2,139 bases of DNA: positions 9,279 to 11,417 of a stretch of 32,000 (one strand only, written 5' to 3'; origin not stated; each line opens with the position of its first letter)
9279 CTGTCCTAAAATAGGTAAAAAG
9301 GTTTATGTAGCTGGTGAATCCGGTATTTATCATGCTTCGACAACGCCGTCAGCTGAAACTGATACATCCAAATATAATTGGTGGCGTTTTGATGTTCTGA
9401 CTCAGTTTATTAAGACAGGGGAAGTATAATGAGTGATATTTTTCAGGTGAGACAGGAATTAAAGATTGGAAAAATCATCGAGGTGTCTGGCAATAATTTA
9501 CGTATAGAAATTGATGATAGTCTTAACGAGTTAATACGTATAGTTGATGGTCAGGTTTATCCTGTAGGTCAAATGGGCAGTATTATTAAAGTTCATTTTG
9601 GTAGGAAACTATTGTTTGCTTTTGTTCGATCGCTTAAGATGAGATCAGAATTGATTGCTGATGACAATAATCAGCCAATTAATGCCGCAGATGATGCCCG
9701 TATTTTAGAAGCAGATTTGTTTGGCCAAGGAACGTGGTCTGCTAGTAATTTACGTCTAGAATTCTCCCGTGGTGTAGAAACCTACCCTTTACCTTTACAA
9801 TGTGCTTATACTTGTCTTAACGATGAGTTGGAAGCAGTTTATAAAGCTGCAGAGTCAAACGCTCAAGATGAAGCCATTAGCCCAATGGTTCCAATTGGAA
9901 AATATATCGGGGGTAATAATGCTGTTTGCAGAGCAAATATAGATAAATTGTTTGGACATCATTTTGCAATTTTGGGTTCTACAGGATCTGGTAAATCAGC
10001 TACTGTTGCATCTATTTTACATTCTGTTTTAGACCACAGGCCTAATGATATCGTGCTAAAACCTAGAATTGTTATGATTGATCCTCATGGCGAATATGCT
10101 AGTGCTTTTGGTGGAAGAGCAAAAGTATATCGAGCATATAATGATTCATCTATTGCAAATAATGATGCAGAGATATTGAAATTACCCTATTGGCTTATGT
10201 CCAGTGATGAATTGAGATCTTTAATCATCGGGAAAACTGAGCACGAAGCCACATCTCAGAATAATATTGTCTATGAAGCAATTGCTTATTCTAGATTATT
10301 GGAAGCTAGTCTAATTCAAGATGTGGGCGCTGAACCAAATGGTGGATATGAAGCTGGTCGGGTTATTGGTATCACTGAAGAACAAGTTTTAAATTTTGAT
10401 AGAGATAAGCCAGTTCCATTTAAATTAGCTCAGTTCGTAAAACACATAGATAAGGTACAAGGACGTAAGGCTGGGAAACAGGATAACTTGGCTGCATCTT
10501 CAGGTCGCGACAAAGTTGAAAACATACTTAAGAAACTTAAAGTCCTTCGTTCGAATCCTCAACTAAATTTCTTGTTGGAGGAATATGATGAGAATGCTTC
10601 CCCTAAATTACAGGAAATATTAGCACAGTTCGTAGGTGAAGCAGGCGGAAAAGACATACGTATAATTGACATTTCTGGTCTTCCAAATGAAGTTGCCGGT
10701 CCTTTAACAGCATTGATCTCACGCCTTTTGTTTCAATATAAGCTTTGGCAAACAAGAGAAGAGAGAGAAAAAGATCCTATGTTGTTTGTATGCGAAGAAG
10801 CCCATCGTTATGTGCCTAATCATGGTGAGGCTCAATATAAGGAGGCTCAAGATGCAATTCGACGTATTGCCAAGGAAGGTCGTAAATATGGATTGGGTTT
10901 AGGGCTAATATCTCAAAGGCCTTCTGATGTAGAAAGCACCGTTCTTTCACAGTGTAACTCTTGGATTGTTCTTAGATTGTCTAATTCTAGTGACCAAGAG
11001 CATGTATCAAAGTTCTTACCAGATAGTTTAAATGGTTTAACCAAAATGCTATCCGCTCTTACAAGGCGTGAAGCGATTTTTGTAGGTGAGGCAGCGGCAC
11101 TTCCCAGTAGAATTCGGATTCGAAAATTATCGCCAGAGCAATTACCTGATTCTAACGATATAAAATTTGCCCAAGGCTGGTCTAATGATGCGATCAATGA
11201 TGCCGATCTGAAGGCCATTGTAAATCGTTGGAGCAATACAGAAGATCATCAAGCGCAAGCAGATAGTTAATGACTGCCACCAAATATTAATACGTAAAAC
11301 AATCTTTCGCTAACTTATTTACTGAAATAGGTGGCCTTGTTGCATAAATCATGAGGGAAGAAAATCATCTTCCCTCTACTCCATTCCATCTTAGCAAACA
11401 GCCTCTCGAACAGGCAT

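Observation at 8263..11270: SIR2-like NADase plus HerA-like ATPase: a two-gene anti-phage (NAD+ depletion) cassette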

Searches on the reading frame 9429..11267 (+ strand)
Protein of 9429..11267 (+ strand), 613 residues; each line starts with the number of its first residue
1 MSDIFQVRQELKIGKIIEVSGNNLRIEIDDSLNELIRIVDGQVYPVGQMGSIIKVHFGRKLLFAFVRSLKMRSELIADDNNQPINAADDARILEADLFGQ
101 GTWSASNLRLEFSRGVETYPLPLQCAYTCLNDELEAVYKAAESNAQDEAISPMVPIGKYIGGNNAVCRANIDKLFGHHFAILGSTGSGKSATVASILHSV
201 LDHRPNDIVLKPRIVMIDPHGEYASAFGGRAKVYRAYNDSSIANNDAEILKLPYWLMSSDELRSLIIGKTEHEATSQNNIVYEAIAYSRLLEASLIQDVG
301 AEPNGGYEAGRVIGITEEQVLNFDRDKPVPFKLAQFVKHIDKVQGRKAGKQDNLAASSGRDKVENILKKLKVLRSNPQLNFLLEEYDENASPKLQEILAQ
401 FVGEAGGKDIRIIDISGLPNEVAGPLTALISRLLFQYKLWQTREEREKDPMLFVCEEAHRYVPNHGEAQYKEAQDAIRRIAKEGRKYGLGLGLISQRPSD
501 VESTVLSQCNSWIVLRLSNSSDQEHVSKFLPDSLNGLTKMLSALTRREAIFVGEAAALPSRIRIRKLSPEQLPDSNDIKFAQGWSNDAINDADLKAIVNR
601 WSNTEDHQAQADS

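Call 3: search_protein_families(library=pfam, proteins=[window:9429-11267:+], max_evalue=0.01)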
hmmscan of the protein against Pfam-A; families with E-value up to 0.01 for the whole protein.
window:9429-11267:+ (613 aa): 5 families
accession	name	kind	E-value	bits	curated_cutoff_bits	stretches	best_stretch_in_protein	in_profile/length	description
PF01935.23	DUF87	-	1.5e-29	104.1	23.2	1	155-432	2-218/220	Helicase HerA, central domain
PF01580.24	FtsK_SpoIIIE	-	7.9e-08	32.5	24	1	145-220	11-80/221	FtsK/SpoIIIE family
PF10412.15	TrwB_AAD_bind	-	1.5e-06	27.8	20.5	1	177-229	16-61/387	Type IV secretion-system coupling protein DNA-binding domain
PF00270.35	DEAD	-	0.0015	18.7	26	0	176-266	14-109/167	DEAD/DEAH box helicase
PF12846.13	AAA_10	-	0.0033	17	27.5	0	177-228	22-65/362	AAA-like domain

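Call 4: search_protein_families(library=padloc, proteins=[window:9429-11267:+], max_evalue=0.01)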
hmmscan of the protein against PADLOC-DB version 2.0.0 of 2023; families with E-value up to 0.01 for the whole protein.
window:9429-11267:+ (613 aa): 18 families
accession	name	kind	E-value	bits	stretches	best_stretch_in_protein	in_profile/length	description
PDLC04105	HerA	-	4.9e-150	498.8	1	1-605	1-573/576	-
PDLC04102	HerA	-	2.1e-91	305.3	2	360-593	409-646/654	-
PDLC04098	HerA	-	9.5e-83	276.9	2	318-602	403-684/686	-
PDLC02188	HerA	-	1.4e-82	276.4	2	353-602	321-577/578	-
PDLC04104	HerA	-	1e-72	243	1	213-599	3-369/379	-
PDLC04106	HerA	-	1.9e-66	223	2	380-603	439-664/667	-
PDLC02185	HerA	-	1.3e-59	200.5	2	387-587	385-582/585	-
PDLC04100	HerA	-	1.7e-56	190.1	2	405-588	397-576/580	-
PDLC04103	HerA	-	2e-49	166.4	1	8-586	11-576/579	-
PDLC04101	HerA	-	2.1e-42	143.3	1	3-423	3-393/400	-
PDLC04097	HerA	-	1.5e-41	140.8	2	408-586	432-613/618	-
PDLC04107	HerA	-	2.6e-27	93.6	1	2-285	2-276/306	-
PDLC04140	mad8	-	7.9e-25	86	1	154-565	4-300/314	mads_8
PDLC04099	HerA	-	2.5e-20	70.7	1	1-225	1-212/214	-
PDLC01055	HerA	-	1.4e-18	65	2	446-527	412-488/532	Type III coevolved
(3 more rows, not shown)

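Call 5: search_protein_families(library=ncbifam, proteins=[window:9429-11267:+], max_evalue=0.01)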
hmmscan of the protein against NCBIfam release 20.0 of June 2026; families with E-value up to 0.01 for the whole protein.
window:9429-11267:+ (613 aa): 15 families
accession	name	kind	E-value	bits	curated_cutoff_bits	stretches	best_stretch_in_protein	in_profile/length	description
NF042944.1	HerA_antiphage_2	equivalog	6.7e-87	292.6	850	1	16-601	3-576/576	anti-phage-associated helicase HerA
NF042943.1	HerA_antiphage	equivalog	5.5e-54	183.7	800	2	401-584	387-566/566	anti-phage-associated helicase HerA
NF040819.1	helicase_HerA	equivalog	4.6e-37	127.8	970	2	448-569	401-519/561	DNA double-strand break repair helicase HerA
NF040937.1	HerA_Thermprot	equivalog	1.1e-28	99.9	800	2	403-570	302-467/487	DNA double-strand break repair helicase HerA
NF053655.1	CedD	equivalog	3.3e-19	69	600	2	411-566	384-527/527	DNA-translocating ATPase CedD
NF033849.1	ser_rich_anae_1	subfamily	2.6e-14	51.6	650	1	177-526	760-1099/1163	serine-rich protein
TIGR03925.1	T7SS_EccC_b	equivalog_domain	1.7e-05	23.4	346.55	0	176-227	361-409/564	type VII secretion protein EccCb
NF045975.1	VirB4_plasma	equivalog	0.00011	20.1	590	0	178-224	517-556/894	Mbov_0397 family ICE element conjugal transfer ATPase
NF007615.0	PRK10263.1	equivalog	0.00031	18.6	1566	1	151-227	988-1058/1355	DNA translocase FtsK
TIGR03928.1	T7_EssCb_Firm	equivalog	0.00031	18.4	778.4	0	152-208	446-502/1296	type VII secretion protein EssC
TIGR03744.1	traC_PFL_4706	equivalog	0.0024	15.8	520.6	0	176-218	474-510/892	conjugative transfer ATPase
NF041214.1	plasmid_TraB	equivalog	0.0028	16.2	800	0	176-204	248-276/639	plasmid transfer protein TraB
NF045971.1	conju_CD1110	equivalog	0.0044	15.3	325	1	174-225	413-458/752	VirB4-like conjugal transfer ATPase, CD1110 family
TIGR00929.1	VirB4_CagE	subfamily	0.0052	15.1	643.1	0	177-218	438-473/792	VirB4 family type IV secretion/conjugal transfer ATPase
TIGR03924.1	T7SS_EccC_a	equivalog_domain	0.0079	15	509.15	0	175-208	449-483/673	type VII secretion protein EccCa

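Call 7: search_solved_structures(query=window:9429-11267:+, max_evalue=0.01, show_alignments=2)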
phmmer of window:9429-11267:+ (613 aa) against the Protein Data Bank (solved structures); distinct sequences matched with E-value up to 0.01: 13.
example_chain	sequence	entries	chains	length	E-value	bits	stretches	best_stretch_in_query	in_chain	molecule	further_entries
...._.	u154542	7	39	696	1.9e-70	241.4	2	363-603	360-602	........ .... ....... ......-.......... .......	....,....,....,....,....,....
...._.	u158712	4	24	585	8.6e-66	226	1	168-602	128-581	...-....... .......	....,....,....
8ziq_M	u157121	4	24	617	1.1e-60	209.1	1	102-602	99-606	HerA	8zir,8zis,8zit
8xau_A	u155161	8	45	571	3e-60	207.6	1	168-603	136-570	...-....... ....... | HerA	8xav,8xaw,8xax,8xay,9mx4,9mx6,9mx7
8j4u_M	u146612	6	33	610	1.8e-31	112.7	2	390-586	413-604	Nucleoside triphosphate hydrolase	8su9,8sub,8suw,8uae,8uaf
9x1l_A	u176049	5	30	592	1.9e-27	99.3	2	449-566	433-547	DNA helicase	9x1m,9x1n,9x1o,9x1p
8yho_A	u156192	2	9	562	1.8e-25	92.8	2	413-564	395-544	DUF87 domain-containing protein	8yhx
4d2i_A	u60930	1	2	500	1.9e-21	79.5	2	411-573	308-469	HERA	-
8wet_A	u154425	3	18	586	1.3e-06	30.5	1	404-524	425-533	TdpA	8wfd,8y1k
7f6d_B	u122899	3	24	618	1.4e-05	27.2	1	409-542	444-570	HerA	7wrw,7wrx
2iuu_A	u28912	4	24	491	0.0052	18.7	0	154-225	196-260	DNA TRANSLOCASE FTSK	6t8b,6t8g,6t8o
2ius_A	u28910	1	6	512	0.0062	18.4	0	147-229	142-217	DNA TRANSLOCASE FTSK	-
2iut_A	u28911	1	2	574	0.008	18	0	154-225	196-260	DNA TRANSLOCASE FTSK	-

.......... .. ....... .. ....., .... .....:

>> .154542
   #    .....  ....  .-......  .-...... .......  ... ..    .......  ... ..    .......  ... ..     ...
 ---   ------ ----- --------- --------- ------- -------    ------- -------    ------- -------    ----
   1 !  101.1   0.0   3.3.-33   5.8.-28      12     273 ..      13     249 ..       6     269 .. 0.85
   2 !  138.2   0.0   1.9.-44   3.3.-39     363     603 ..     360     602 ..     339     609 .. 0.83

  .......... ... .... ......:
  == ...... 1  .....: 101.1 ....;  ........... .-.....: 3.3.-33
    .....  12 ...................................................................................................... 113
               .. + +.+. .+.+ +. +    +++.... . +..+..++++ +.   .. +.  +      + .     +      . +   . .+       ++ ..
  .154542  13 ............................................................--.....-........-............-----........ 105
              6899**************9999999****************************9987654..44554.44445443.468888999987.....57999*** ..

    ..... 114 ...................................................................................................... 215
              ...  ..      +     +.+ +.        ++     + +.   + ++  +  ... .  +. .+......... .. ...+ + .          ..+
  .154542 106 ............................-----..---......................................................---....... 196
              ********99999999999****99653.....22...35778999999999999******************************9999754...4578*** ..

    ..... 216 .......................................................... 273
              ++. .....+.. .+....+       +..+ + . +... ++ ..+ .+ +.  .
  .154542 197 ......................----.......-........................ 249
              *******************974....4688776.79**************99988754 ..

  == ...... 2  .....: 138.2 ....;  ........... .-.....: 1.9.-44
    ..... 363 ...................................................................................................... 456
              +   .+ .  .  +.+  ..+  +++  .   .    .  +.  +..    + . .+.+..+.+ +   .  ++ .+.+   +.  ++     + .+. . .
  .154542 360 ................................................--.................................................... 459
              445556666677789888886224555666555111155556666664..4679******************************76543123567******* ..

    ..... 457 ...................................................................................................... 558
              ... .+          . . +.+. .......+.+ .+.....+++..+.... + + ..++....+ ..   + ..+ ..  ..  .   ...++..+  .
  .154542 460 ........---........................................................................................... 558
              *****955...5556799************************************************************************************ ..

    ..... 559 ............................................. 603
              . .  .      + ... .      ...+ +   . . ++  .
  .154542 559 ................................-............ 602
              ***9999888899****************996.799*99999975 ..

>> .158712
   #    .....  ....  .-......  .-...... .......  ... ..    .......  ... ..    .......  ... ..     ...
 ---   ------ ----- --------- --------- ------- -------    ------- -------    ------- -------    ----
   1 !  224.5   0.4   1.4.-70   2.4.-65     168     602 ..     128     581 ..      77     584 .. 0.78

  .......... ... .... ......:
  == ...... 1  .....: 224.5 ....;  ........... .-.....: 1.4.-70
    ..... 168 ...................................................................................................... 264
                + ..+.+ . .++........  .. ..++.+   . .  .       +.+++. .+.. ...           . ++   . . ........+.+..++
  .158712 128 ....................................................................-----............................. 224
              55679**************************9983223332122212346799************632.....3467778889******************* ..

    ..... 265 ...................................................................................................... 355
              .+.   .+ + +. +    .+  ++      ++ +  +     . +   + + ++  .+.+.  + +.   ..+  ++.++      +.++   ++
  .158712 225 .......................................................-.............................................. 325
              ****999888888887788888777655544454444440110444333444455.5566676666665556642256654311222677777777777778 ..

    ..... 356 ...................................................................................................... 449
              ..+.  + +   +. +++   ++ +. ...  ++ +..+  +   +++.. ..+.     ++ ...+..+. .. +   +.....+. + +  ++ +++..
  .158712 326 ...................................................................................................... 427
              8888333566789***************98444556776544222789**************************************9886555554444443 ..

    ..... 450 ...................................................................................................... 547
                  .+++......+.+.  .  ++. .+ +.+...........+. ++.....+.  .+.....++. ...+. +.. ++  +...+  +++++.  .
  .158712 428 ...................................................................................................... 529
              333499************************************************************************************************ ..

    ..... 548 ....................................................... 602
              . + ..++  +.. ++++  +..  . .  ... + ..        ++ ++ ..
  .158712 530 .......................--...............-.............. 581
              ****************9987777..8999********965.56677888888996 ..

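Call 68: find_homologous_proteins(query=window:9429-11267:+, max_evalue=1e-10)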
Query window:9429-11267:+ (613 aa): 7902 proteins with E <= 1e-10 among 8000 candidates; the best 120 are listed.
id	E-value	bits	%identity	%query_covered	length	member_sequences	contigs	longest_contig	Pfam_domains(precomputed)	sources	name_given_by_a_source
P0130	0.0e+0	1370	100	100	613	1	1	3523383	PF10412.16,PF01935.24,PF01580.25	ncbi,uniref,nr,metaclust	ncbi:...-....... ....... [Desulfotalea psychrophila]|uniref:Helicase HerA central domain-containing 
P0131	0.0e+0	1217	89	99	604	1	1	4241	PF10412.16,PF01935.24,PF01580.25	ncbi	-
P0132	0.0e+0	1212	88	100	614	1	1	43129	PF10412.16,PF01935.24,PF01580.25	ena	-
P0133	0.0e+0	1205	89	98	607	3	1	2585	PF10412.16,PF01935.24,PF01580.25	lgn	-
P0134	0.0e+0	1197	88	99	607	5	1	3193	PF10412.16,PF01935.24,PF01580.25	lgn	-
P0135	0.0e+0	1194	88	99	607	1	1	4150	PF10412.16,PF01935.24,PF01580.25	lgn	-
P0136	0.0e+0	1193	88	99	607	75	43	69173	PF10412.16,PF01935.24,PF01580.25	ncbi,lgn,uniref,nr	ncbi:hypothetical protein PSEHALCIP103_01587 [Pseudoalteromonas haloplanktis]|uniref:Helicase HerA c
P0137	0.0e+0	1192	87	99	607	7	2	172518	PF10412.16,PF01935.24,PF01580.25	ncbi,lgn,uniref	ncbi:MAG: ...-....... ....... [Providencia sp.]|uniref:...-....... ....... n=1 Tax=Providencia sp. T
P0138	0.0e+0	1183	87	99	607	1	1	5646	PF10412.16,PF01935.24,PF01580.25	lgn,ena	-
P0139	0.0e+0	1180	87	99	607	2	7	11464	PF10412.16,PF01935.24,PF01580.25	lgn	-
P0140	0.0e+0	1180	87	99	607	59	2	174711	PF10412.16,PF01935.24,PF01580.25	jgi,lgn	jgi:Predicted ATPase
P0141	0.0e+0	1180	87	99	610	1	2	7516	PF10412.16,PF01935.24,PF01580.25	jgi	jgi:DNA helicase HerA-like ATPase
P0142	0.0e+0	1180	87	99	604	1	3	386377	PF10412.16,PF01935.24,PF01580.25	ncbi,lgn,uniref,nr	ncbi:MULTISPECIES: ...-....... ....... [Pantoea]|uniref:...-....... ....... n=1 Tax=Pantoea TaxID=53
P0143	0.0e+0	1178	88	98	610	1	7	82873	PF10412.16,PF01935.24,PF01580.25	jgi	jgi:DNA helicase HerA-like ATPase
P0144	0.0e+0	1177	86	99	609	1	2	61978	PF10412.16,PF01935.24,PF01580.25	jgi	jgi:DNA helicase HerA-like ATPase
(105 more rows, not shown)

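Call 91: predict_structure(alignment_id=A4)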
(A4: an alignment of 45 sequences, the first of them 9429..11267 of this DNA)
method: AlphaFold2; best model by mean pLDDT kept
length: 613 residues; sequences in the alignment: 45
mean_pLDDT: 71.8   pTM: 0.65
mean pLDDT of the five models: 71.8, 67.7, 62.9, 59.3, 59.0
residues with pLDDT >= 90: 79; 70-90: 300; 50-70: 135; < 50: 99
segments of 3 or more residues with pLDDT < 50: 81-83, 148-169, 517-576, 605-613
pLDDT, mean of each block of 10 residues (from residue 1): 72 85 82 67 60 80 78 62 55 80 79 64 79 65 51 29 39 66 59 70 74 88 78 80 68 90 81 74 91 90 88 86 77 93 91 85 89 86 88 90 83 87 89 91 85 82 64 84 82 72 55 51 46 35 39 34 33 52 83 87 51 37
secondary structure, 60 per line:
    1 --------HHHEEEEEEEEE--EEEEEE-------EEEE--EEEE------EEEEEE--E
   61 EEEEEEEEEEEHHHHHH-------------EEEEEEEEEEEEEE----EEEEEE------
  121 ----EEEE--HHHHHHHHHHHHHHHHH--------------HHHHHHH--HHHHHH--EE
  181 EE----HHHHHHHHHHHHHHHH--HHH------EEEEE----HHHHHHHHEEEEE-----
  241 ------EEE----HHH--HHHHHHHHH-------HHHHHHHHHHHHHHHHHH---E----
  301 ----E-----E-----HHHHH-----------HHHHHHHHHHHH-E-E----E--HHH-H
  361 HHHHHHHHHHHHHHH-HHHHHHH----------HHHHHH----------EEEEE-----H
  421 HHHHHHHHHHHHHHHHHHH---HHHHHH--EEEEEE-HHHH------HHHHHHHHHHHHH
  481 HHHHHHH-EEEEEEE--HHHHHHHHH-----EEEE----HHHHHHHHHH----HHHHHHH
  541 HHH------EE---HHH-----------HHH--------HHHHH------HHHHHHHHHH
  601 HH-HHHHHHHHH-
elements in order: E12-20 E23-28 E36-39 E42-45 E52-57 E60-71 H72-77 E91-104 E109-114 E125-128 H131-147 H162-168 H171-176 E179-182 H187-202 E214-218 H223-230 E231-235 E247-249 H259-267 H275-292 H317-321 H333-344 H360-375 H377-383 H394-399 E410-414 H420-439 H443-448 E451-456 H458-461 H468-487 E489-495 H498-506 E512-515 H520-529 H534-543 H580-584 H591-602 H604-612

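Call 99: fold_search(model_id=the predicted structure, library=pdb)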
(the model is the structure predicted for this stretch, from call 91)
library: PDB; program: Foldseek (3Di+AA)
matches with E <= 10: 694; with E <= 0.001: 89
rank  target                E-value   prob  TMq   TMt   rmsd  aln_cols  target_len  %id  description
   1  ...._L                3.0e-30  1.00  0.45  0.42  16.0       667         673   28  Cryo-EM structure of SIR2/HerA antiphage complex (released 2024-09-11)
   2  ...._O                6.4e-29  1.00  0.45  0.42  15.8       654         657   27  Cryo-EM structure of a bacterial protein (released 2024-09-11)
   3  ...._M                8.5e-29  1.00  0.44  0.41  16.5       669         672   28  Cryo-EM structure of SIR2/HerA antiphage complex (released 2024-09-11)
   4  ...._O                1.4e-28  1.00  0.45  0.49  10.2       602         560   28  Cryo-EM structure of SIR2/HerA complex (released 2024-09-11)
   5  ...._A                9.7e-28  1.00  0.43  0.53  10.6       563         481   28  Cryo-EM structure of SIR2/HerA antiphage complex (released 2024-09-11)
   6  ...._D                1.2e-27  1.00  0.46  0.43  15.8       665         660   28  Cryo-EM structure of SIR2/HerA antiphage complex (released 2024-09-11)
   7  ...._D                1.7e-27  1.00  0.45  0.54  10.4       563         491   29  Cryo-EM structure of SIR2/HerA complex (released 2024-09-11)
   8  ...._D                2.7e-27  1.00  0.46  0.46  15.9       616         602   30  Cryo-EM structure of a bacterial protein (released 2024-09-11)
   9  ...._D                3.6e-27  1.00  0.46  0.50  12.4       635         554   28  Cryo-EM structure of SIR2/HerA complex (released 2024-09-11)
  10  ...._D                5.3e-27  1.00  0.45  0.50  10.7       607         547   28  Cryo-EM structure of SIR2/HerA complex (released 2024-09-11)
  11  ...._D                1.2e-26  1.00  0.45  0.54  10.0       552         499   30  Cryo-EM structure of a bacterial protein (released 2024-09-11)
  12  8xav_E                1.0e-25  1.00  0.46  0.49  10.3       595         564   26  Cryo-EM structure of an anti-phage defense complex (released 2024-06-05)
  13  8xav_A                1.7e-25  1.00  0.45  0.48  15.4       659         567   24  Cryo-EM structure of an anti-phage defense complex (released 2024-06-05)
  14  8xau_E                2.5e-25  1.00  0.45  0.49  15.1       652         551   24  Cryo-EM structure of HerA (released 2024-06-05)
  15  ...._N                3.1e-25  1.00  0.46  0.46  16.2       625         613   30  Cryo-EM structure of SIR2/HerA antiphage complex (released 2024-09-11)
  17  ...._L                6.5e-25  1.00  0.45  0.43  16.2       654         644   28  Cryo-EM structure of a bacterial protein (released 2024-09-11)
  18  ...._M                7.7e-25  1.00  0.46  0.45  16.3       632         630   29  Cryo-EM structure of a bacterial protein (released 2024-09-11)
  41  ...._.                2.1e-21  1.00  0.35  0.49  11.3       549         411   26  Cryo-EM structure of a bacterial protein (released 2024-09-11)
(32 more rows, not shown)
